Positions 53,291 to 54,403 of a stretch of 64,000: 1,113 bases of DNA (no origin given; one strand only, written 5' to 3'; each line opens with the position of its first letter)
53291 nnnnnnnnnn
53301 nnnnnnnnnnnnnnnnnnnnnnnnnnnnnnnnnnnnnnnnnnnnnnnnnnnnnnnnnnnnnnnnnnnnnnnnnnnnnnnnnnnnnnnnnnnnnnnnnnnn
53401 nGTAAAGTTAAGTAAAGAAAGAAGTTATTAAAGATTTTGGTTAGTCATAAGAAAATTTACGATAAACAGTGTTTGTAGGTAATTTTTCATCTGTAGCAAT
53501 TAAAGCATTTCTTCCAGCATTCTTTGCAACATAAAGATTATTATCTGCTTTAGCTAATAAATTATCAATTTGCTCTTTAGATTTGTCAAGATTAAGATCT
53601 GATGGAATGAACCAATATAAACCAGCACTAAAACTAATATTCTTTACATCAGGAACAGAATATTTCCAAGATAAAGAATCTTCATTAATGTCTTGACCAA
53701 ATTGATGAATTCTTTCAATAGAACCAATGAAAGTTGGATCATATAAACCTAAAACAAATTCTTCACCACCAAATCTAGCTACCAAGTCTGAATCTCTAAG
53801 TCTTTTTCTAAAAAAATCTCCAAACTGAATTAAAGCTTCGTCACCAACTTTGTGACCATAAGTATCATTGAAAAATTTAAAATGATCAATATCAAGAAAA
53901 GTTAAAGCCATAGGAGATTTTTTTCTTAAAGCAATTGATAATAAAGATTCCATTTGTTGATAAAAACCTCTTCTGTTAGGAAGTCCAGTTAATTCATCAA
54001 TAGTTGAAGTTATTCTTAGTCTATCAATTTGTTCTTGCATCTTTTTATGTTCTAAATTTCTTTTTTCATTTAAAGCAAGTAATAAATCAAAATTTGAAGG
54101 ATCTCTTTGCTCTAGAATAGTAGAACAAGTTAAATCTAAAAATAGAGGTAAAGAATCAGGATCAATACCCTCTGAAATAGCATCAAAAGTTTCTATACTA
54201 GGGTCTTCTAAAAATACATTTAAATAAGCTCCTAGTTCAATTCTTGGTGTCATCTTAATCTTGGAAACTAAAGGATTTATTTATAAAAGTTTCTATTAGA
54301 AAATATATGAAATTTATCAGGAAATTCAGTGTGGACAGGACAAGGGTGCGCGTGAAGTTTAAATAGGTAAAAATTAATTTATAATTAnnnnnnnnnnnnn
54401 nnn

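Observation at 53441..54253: Apparently active diguanylate cyclase in an archaeal genome: possible c-di-GMP signalling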

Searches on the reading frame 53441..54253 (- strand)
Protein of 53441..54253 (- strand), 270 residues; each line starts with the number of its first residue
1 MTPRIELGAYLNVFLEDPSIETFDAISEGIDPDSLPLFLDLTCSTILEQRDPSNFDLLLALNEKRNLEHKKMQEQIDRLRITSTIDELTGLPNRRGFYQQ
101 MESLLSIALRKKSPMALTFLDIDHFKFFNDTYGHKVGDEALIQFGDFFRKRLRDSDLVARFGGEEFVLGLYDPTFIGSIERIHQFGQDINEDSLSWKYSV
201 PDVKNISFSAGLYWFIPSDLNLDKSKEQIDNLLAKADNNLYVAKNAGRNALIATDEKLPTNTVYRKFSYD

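Call 3: search_protein_families(library=pfam, proteins=[window:53441-54253:-], max_evalue=0.01)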
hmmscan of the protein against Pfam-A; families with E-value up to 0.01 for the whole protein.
window:53441-54253:- (270 aa): 1 family
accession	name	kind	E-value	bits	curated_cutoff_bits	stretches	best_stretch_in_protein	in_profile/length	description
PF00990.26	GGDEF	-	4.3e-36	124.6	23.8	1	84-249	2-160/161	Diguanylate cyclase, GGDEF domain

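Call 4: search_protein_families(library=ncbifam, proteins=[window:53441-54253:-], max_evalue=0.01)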
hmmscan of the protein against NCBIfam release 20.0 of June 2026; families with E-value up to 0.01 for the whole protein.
window:53441-54253:- (270 aa): 21 families
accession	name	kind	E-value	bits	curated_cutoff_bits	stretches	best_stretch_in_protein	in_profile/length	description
TIGR00254.1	GGDEF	domain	9.1e-38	129.6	37.4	1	81-253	3-166/168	diguanylate cyclase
NF038266.1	diguan_SiaD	equivalog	1.9e-36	125.7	290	1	69-250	80-251/252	biofilm regulation diguanylate cyclase SiaD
NF007135.0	PRK09581.1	equivalog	1.6e-34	119.5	474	1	69-254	278-455/457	PleD family two-component system response regulator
NF007380.0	PRK09894.1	equivalog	3.4e-33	115.2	256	1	67-259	113-292/296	diguanylate cyclase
NF007423.1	PRK09966.1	equivalog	1e-32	113.5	325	1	68-244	224-390/390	diguanylate cyclase DgcN/YfiN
NF047654.1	DiguCycDgcRLepto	equivalog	2.9e-30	105.2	500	1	71-252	121-294/295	diguanylate cyclase DgcR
NF007298.0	PRK09776.1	equivalog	1e-28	99.8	1135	1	71-250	675-841/1111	diguanylate cyclase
NF051473.1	DigCycDgcsShew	equivalog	5.5e-27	94.9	400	1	83-168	135-220/291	diguanylate cyclase DgcS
NF007599.0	PRK10245.1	equivalog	8.4e-24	83.7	402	1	70-250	197-366/371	diguanylate cyclase AdrA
NF041606.1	dguan_cyc_DgcA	equivalog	1.3e-23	83.5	370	1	82-251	177-336/340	diguanylate cyclase DgcA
NF040885.1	diguan_DgcJ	equivalog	1.2e-20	73.8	500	1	85-247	343-489/493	diguanylate cyclase DgcJ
NF011955.1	PRK15426.1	equivalog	1.2e-20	73.2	408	1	77-256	392-563/564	cellulose biosynthesis regulator diguanylate cyclase DgcQ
NF045675.1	PhdiestaseDibA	equivalog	5.6e-20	71.2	980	1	79-258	199-368/623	phosphodiesterase DibA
NF053781.1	cdiGMPphdstlr2612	equivalog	5.5e-19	67.4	1600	1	72-168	830-926/1268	Tlr1612 family c-di-GMP phosphodiesterase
NF047872.1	GGDEF_GdpS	equivalog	5.8e-19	68.5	400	1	71-251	175-347/355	GGDEF domain-containing protein GdpS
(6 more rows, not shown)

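Call 9: find_homologous_proteins(query=window:53441-54253:-, max_evalue=0.00001)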
Query window:53441-54253:- (270 aa): 7342 proteins with E <= 0.00001 among 8000 candidates; the best 120 are listed.
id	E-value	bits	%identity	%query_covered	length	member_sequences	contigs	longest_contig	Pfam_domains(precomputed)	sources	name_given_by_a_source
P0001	1.2e-176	603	100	100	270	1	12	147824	PF00990.27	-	-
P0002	1.9e-82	295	57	94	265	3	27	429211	PF00990.27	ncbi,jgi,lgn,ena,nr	ncbi:GGDEF domain-containing protein [archaeon]|jgi:diguanylate cyclase (GGDEF)-like protein|nr:GGDE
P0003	5.8e-77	277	52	99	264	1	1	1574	PF00990.27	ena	-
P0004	7.3e-32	129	42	76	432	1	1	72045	PF00672.31,PF00990.27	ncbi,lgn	-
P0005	2.1e-28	117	40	66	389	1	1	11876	PF00990.27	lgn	-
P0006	3.1e-28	117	37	79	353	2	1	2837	PF16927.12,PF00990.27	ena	-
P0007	3.1e-27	114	38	68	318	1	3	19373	PF00990.27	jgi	-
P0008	4.5e-27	113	37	69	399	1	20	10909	PF13185.13,PF01590.33,PF13492.13,PF00990.27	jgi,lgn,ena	-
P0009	5.6e-27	113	42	62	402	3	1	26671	PF13185.13,PF01590.33,PF13492.13,PF00990.27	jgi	-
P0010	6.7e-27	113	39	64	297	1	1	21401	PF00990.27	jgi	jgi:diguanylate cyclase (GGDEF)-like protein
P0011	2.3e-26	111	39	68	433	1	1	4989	PF00990.27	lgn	-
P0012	2.9e-26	110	40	70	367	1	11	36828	PF00990.27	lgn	-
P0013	3.6e-26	110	37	67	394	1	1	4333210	PF00672.31,PF00990.27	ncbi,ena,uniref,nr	ncbi:diguanylate cyclase [Maridesulfovibrio sp.]|uniref:diguanylate cyclase n=1 Tax=Maridesulfovibri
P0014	3.8e-26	110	37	69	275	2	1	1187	PF08447.19,PF13426.14,PF00990.27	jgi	-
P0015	4.8e-26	110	38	70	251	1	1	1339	PF00990.27,PF00072.31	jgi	jgi:diguanylate cyclase (GGDEF)-like protein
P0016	4.9e-26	110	38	71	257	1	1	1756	PF00990.27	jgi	-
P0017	5.4e-26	110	37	83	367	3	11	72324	PF00003.29,PF00990.27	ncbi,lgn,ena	-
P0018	6.0e-26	109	40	64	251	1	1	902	PF00990.27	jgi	jgi:diguanylate cyclase (GGDEF)-like protein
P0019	9.4e-26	109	36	81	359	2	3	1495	PF00990.27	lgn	-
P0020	9.5e-26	109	42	69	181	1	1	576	PF00990.27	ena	-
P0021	9.9e-26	109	36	70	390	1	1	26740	PF22335.2,PF00990.27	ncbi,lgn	ncbi:MAG: GGDEF domain-containing protein [Methylohalobius sp.]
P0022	1.1e-25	109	37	74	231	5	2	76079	PF00990.27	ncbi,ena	-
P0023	1.3e-25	108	39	66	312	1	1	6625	PF00990.27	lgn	-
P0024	1.7e-25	108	36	76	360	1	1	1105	PF00990.27,PF00072.31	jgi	jgi:diguanylate cyclase (GGDEF)-like protein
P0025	2.6e-25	107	36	72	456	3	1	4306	PF00990.27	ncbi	-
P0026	2.8e-25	107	36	70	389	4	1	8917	PF22335.2,PF00990.27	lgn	-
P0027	2.8e-25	107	36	79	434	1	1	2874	PF20968.4,PF00990.27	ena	-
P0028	3.0e-25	107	37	66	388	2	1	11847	PF00672.31,PF22335.2,PF00990.27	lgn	-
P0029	3.0e-25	107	38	67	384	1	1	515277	PF00672.31,PF00990.27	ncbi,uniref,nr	ncbi:sensor domain-containing diguanylate cyclase [Desulfovibrio sp. JC010]|uniref:sensor domain-con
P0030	3.4e-25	107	34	71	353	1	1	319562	PF22335.2,PF00990.27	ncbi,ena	-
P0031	3.5e-25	107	39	70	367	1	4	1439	PF00990.27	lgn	-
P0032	3.5e-25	107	39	66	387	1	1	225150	PF22335.2,PF00990.27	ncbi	ncbi:hypothetical protein JCM13664_08040 [Methylothermus subterraneus]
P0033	3.5e-25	107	37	78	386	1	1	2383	PF00990.27,PF00072.31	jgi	jgi:diguanylate cyclase (GGDEF)-like protein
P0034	4.0e-25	107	38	67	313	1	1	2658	PF00990.27,PF00072.31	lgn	-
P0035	4.1e-25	107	39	72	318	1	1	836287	PF00990.27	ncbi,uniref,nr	ncbi:putative diguanylate cyclase YdaM [Marinobacter litoralis]|uniref:diguanylate cyclase n=1 Tax=M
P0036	4.1e-25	107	37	74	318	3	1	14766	PF00990.27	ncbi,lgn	-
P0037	4.4e-25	107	32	83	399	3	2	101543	PF13185.13,PF01590.33,PF00990.27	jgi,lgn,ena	jgi:diguanylate cyclase (GGDEF)-like protein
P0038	5.0e-25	106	35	70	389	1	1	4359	PF22335.2,PF00990.27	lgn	-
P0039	5.8e-25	106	37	70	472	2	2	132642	PF22335.2,PF00990.27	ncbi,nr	ncbi:MAG: diguanylate cyclase [candidate division KSB1 bacterium]|nr:diguanylate cyclase [candidate 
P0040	6.1e-25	106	38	69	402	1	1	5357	PF13185.13,PF01590.33,PF00990.27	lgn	-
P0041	6.2e-25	106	40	73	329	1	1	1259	PF13188.14,PF12860.14,PF00990.27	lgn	-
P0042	7.9e-25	106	38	64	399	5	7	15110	PF13185.13,PF01590.33,PF00990.27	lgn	-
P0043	8.0e-25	106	38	69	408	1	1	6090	PF00990.27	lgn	-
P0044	8.1e-25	106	36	70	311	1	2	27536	PF22335.2,PF00990.27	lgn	-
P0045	8.8e-25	106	36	64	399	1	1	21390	PF13185.13,PF01590.33,PF00990.27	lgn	-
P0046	9.1e-25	106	38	74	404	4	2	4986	PF00990.27,PF00072.31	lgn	-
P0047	9.2e-25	106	37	73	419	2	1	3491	PF00990.27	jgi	jgi:diguanylate cyclase (GGDEF)-like protein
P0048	9.4e-25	105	37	68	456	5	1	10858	PF00990.27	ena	-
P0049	9.5e-25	105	37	74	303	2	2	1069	PF00990.27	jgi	jgi:diguanylate cyclase (GGDEF)-like protein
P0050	9.5e-25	105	37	64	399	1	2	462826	PF13185.13,PF01590.33,PF00990.27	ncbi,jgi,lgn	-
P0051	1.0e-24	105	35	84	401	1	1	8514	PF00990.27,PF00072.31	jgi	jgi:two-component system, cell cycle response regulator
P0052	1.1e-24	105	40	66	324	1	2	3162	PF00990.27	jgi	jgi:diguanylate cyclase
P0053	1.1e-24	105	36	67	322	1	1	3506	PF24898.3,PF00990.27,PF00072.31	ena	-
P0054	1.2e-24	105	39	74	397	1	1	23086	PF00990.27,PF17853.7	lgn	-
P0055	1.2e-24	105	38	63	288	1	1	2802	PF00990.27,PF00072.31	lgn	-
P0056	1.3e-24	105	37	69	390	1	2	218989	PF00990.27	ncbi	-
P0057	1.3e-24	105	35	70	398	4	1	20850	PF22335.2,PF00990.27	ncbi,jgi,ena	-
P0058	1.3e-24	105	34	64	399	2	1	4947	PF13185.13,PF01590.33,PF00990.27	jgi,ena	-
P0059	1.7e-24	105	38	66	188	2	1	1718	PF00990.27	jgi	jgi:diguanylate cyclase (GGDEF)-like protein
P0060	1.7e-24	105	36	74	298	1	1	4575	PF08447.19,PF13426.14,PF08448.17,PF00989.32,PF00990.27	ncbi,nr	ncbi:MAG: GGDEF domain-containing protein, partial [Deltaproteobacteria bacterium]|nr:GGDEF domain-c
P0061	2.1e-24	104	36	74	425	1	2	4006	PF13426.14,PF13188.14,PF08448.17,PF00989.32,PF00990.27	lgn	-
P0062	2.1e-24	104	37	68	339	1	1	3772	PF22335.2,PF00990.27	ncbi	-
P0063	2.4e-24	104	40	61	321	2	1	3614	PF00990.27,PF00072.31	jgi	jgi:two-component system cell cycle response regulator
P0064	2.4e-24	104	38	77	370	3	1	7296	PF00990.27,PF00072.31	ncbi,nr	ncbi:MAG TPA: GGDEF domain-containing response regulator [Gemmatales bacterium]|nr:GGDEF domain-cont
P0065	2.4e-24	104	41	68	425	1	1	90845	PF00990.27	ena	-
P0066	2.5e-24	104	36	76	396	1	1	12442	PF00990.27,PF00072.31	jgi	jgi:diguanylate cyclase (GGDEF)-like protein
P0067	2.7e-24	104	38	62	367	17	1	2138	PF00990.27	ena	-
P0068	3.0e-24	104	44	63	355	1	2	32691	PF13426.14,PF12860.14,PF00990.27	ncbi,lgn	-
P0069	3.1e-24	104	40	40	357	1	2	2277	PF00990.27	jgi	-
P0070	3.4e-24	104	36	70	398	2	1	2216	PF00990.27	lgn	-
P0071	4.2e-24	103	34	76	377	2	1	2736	PF00990.27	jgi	-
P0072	4.7e-24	103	35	75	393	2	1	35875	PF00990.27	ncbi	ncbi:MAG: hypothetical protein Kow0060_14980 [Methylohalobius crimeensis]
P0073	5.0e-24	103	34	86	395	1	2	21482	PF13185.13,PF01590.33,PF13492.13,PF00990.27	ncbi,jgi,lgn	-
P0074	5.2e-24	103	38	77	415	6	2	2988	PF00990.27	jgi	-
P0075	5.2e-24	103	39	73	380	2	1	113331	PF00990.27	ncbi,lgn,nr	ncbi:diguanylate cyclase domain-containing protein [Massilia frigida]|nr:diguanylate cyclase [Massil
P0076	5.3e-24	103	38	65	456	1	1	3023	PF00990.27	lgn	-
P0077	5.9e-24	103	39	69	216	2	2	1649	PF00990.27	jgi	jgi:diguanylate cyclase (GGDEF)-like protein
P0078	6.4e-24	103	35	77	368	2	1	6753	PF00990.27,PF00072.31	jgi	jgi:two-component system, cell cycle response regulator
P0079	6.6e-24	103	33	93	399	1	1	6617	PF13185.13,PF01590.33,PF00990.27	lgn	-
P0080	6.6e-24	103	37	74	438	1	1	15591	PF13426.14,PF13188.14,PF08448.17,PF00989.32,PF00990.27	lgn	-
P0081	7.1e-24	103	37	67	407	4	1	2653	PF00990.27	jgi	jgi:diguanylate cyclase (GGDEF)-like protein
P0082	7.6e-24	103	36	72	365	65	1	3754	PF00990.27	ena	-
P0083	8.3e-24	102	38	70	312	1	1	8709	PF00990.27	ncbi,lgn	-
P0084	8.6e-24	102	37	71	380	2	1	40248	PF00990.27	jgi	-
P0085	9.1e-24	102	32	94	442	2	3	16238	PF22335.2,PF00990.27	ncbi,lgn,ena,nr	ncbi:MAG TPA: diguanylate cyclase [Thiotrichales bacterium]|nr:diguanylate cyclase [Thiotrichales ba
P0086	9.1e-24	102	39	73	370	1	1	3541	PF00990.27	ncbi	ncbi:MAG: GGDEF domain-containing protein [Burkholderiaceae bacterium]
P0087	9.6e-24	102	38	64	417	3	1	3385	PF13185.13,PF01590.33,PF13492.13,PF00990.27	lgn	-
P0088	9.7e-24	102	36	79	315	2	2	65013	PF12860.14,PF00990.27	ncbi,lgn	-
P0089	9.8e-24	102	37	69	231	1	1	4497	PF00672.31,PF00990.27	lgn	-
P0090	9.9e-24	102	38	67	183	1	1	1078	PF00990.27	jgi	-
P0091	1.0e-23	102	35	69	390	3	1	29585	PF00990.27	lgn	-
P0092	1.0e-23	102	38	69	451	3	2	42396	PF00990.27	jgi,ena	-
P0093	1.1e-23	102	37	64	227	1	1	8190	PF00990.27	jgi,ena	-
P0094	1.2e-23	102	33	74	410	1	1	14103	PF00990.27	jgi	jgi:diguanylate cyclase (GGDEF)-like protein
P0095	1.2e-23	102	39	74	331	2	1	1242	PF00990.27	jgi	jgi:diguanylate cyclase (GGDEF)-like protein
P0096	1.2e-23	102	33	81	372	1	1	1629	PF00990.27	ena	-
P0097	1.2e-23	102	32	74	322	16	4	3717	PF00990.27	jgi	jgi:diguanylate cyclase (GGDEF)-like protein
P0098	1.2e-23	102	36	67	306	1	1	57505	PF00990.27,PF00072.31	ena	-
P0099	1.3e-23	102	37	70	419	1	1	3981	PF00990.27,PF00072.31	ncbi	-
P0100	1.3e-23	102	40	61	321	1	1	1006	PF00990.27,PF00072.31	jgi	jgi:diguanylate cyclase (GGDEF)-like protein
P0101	1.4e-23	102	37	67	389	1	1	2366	PF01590.33,PF00990.27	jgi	-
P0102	1.4e-23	102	37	69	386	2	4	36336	PF22335.2,PF00990.27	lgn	-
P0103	1.4e-23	102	37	74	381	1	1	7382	PF00990.27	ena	-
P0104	1.4e-23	102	36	80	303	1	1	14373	PF00990.27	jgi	jgi:diguanylate cyclase (GGDEF)-like protein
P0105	1.5e-23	102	37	80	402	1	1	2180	PF00990.27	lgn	-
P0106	1.5e-23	102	32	88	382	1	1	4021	PF00990.27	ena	-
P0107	1.5e-23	102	37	65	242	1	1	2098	PF08447.19,PF00990.27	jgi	jgi:diguanylate cyclase (GGDEF)-like protein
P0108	1.5e-23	102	36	67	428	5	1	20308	PF22335.2,PF00990.27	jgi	-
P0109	1.6e-23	101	40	61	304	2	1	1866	PF00990.27,PF00072.31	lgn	-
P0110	1.6e-23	101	37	77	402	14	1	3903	PF00990.27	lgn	-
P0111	1.6e-23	101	36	78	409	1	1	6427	PF00990.27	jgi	jgi:diguanylate cyclase (GGDEF)-like protein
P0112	1.6e-23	101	38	67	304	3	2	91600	PF00990.27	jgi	jgi:diguanylate cyclase (GGDEF)-like protein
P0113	1.7e-23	101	37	66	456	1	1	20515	PF13185.13,PF00990.27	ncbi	ncbi:MAG: sensor domain-containing diguanylate cyclase [Candidatus Saccharicenans sp.]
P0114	1.7e-23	101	37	69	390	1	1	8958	PF22335.2,PF00990.27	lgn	-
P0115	2.0e-23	101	37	67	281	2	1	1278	PF00990.27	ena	-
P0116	2.0e-23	101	38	71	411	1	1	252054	PF00672.31,PF22335.2,PF00990.27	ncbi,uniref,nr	ncbi:sensor domain-containing diguanylate cyclase [Motiliproteus coralliicola]|uniref:diguanylate cy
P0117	2.1e-23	101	35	71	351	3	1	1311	PF22335.2,PF00990.27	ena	-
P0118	2.4e-23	101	37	69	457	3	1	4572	PF08447.19,PF13426.14,PF08448.17,PF00989.32,PF00990.27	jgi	jgi:diguanylate cyclase (GGDEF)-like protein/PAS domain S-box-containing protein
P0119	2.6e-23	101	42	62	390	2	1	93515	PF13185.13,PF00990.27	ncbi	-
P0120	2.7e-23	101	39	71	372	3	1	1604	PF00990.27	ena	-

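Call 10: find_encoding_contigs(protein=P0002, flank=10000, max_places=8)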
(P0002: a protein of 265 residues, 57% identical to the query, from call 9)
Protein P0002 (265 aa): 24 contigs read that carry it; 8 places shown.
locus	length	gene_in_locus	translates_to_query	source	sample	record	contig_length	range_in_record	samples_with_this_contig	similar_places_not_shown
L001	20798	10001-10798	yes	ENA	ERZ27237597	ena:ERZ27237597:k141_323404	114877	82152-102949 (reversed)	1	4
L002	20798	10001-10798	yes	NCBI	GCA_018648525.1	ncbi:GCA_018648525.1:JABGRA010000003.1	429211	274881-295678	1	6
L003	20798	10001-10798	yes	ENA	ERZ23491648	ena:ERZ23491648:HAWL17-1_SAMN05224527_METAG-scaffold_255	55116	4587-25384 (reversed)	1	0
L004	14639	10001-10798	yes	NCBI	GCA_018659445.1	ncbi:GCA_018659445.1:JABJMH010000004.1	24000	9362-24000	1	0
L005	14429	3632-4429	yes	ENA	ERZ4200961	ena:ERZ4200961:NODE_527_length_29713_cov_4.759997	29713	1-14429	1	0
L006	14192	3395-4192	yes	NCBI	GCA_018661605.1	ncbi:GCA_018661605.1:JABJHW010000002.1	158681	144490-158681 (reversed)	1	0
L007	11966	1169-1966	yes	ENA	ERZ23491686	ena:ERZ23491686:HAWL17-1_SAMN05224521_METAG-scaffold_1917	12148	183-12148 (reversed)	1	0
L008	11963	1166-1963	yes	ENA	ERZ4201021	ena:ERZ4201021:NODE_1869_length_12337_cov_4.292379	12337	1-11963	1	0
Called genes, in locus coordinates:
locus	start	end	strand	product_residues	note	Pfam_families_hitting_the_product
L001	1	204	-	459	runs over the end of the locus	-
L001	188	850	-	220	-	-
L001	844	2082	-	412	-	PF13506:Glyco_transf_21, PF03142:Chitin_synth_2 (faint), PF13641:Glyco_tranf_2_3, PF00535:Glycos_transf_2, PF10111:Glyco_tranf_2_2, PF13632:Glyco_trans_2_3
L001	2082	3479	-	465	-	-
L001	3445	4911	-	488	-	-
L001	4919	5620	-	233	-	PF04079:SMC_ScpB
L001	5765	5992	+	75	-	-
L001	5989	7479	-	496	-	PF03463:eRF1_1, PF03464:eRF1_2 (weak), PF18854:baeRF_family10 (faint), PF01079:Hint (weak), PF07591:PT-HINT, PF14890:Intein_splicing (weak), PF03464:eRF1_2, PF03465:eRF1_3, +1 more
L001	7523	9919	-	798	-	PF00133:tRNA-synt_1, PF01406:tRNA-synt_1e (faint), PF09334:tRNA-synt_1g, PF08264:Anticodon_1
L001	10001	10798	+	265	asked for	PF00990:GGDEF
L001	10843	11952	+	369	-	PF00579:tRNA-synt_1b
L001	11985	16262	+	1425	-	-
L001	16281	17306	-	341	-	PF04055:Radical_SAM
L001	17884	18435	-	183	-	PF07690:MFS_1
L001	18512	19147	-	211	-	PF00149:Metallophos, PF12850:Metallophos_2 (faint)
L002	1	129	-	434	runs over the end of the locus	-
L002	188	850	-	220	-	-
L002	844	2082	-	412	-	PF13506:Glyco_transf_21, PF03142:Chitin_synth_2 (faint), PF13641:Glyco_tranf_2_3, PF00535:Glycos_transf_2, PF10111:Glyco_tranf_2_2, PF13632:Glyco_trans_2_3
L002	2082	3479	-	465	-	-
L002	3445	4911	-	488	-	-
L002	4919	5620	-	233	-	PF04079:SMC_ScpB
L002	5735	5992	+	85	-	-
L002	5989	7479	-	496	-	PF03463:eRF1_1, PF03464:eRF1_2 (weak), PF18854:baeRF_family10 (faint), PF01079:Hint (weak), PF07591:PT-HINT, PF14890:Intein_splicing (weak), PF03464:eRF1_2, PF03465:eRF1_3, +1 more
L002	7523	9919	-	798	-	PF00133:tRNA-synt_1, PF01406:tRNA-synt_1e (faint), PF09334:tRNA-synt_1g, PF08264:Anticodon_1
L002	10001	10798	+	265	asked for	PF00990:GGDEF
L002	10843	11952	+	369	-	PF00579:tRNA-synt_1b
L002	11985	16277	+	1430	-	-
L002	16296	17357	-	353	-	PF04055:Radical_SAM, PF13353:Fer4_12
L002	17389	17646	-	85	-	-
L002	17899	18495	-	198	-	PF13347:MFS_2 (faint), PF07690:MFS_1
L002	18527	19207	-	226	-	PF00149:Metallophos, PF12850:Metallophos_2 (faint)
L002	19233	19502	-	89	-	-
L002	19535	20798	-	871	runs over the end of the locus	PF04851:ResIII, PF00270:DEAD, PF00271:Helicase_C, PF19306:WHD_Lhr, PF08494:DEAD_assoc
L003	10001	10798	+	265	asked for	PF00990:GGDEF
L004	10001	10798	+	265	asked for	PF00990:GGDEF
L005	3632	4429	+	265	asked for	PF00990:GGDEF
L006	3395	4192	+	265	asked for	PF00990:GGDEF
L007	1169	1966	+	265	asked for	PF00990:GGDEF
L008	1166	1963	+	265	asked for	PF00990:GGDEF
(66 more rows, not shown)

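Call 11: find_encoding_contigs(protein=P0001, flank=10000, max_places=8)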
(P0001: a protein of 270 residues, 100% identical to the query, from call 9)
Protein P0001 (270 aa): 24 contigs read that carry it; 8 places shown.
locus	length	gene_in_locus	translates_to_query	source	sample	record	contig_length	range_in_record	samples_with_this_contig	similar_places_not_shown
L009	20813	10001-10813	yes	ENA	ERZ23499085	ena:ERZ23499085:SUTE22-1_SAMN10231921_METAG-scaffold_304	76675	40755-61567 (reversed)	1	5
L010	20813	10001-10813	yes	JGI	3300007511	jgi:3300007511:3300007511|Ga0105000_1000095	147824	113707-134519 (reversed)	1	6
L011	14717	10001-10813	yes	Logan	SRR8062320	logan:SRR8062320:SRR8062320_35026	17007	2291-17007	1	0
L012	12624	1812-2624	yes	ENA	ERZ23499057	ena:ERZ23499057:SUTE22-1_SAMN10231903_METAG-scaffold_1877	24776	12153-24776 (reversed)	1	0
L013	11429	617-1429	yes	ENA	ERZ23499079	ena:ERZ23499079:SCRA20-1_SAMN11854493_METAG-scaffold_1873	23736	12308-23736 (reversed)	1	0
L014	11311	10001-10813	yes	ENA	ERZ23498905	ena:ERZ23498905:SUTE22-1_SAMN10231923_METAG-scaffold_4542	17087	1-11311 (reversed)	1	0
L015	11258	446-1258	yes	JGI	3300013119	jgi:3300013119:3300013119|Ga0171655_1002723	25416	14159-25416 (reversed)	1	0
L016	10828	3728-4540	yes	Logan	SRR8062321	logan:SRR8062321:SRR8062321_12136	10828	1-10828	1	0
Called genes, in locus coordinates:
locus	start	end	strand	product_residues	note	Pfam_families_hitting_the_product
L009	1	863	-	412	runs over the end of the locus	PF13506:Glyco_transf_21, PF03142:Chitin_synth_2 (faint), PF13641:Glyco_tranf_2_3, PF00535:Glycos_transf_2, PF10111:Glyco_tranf_2_2, PF13632:Glyco_trans_2_3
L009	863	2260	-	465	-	-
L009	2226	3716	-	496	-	-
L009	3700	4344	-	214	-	PF04079:SMC_ScpB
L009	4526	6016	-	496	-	PF03463:eRF1_1, PF03464:eRF1_2 (weak), PF18854:baeRF_family10 (faint), PF18859:acVLRF1 (faint), PF07591:PT-HINT, PF14890:Intein_splicing, PF03464:eRF1_2, PF03465:eRF1_3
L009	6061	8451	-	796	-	PF00133:tRNA-synt_1, PF01406:tRNA-synt_1e (faint), PF09334:tRNA-synt_1g, PF08264:Anticodon_1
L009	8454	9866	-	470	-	-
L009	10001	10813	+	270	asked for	PF00990:GGDEF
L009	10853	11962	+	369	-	PF00579:tRNA-synt_1b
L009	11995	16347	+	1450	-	-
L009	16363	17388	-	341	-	PF04055:Radical_SAM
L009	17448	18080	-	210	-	PF00149:Metallophos, PF12850:Metallophos_2 (weak)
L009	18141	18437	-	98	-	-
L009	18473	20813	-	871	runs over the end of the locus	PF04851:ResIII, PF00270:DEAD, PF00271:Helicase_C, PF19306:WHD_Lhr, PF08494:DEAD_assoc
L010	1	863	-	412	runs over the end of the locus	PF13506:Glyco_transf_21, PF03142:Chitin_synth_2 (faint), PF13641:Glyco_tranf_2_3, PF00535:Glycos_transf_2, PF10111:Glyco_tranf_2_2, PF13632:Glyco_trans_2_3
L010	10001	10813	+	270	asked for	PF00990:GGDEF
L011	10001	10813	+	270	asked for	PF00990:GGDEF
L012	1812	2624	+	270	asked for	PF00990:GGDEF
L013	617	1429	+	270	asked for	PF00990:GGDEF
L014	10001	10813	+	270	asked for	PF00990:GGDEF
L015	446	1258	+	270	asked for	PF00990:GGDEF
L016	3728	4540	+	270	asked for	PF00990:GGDEF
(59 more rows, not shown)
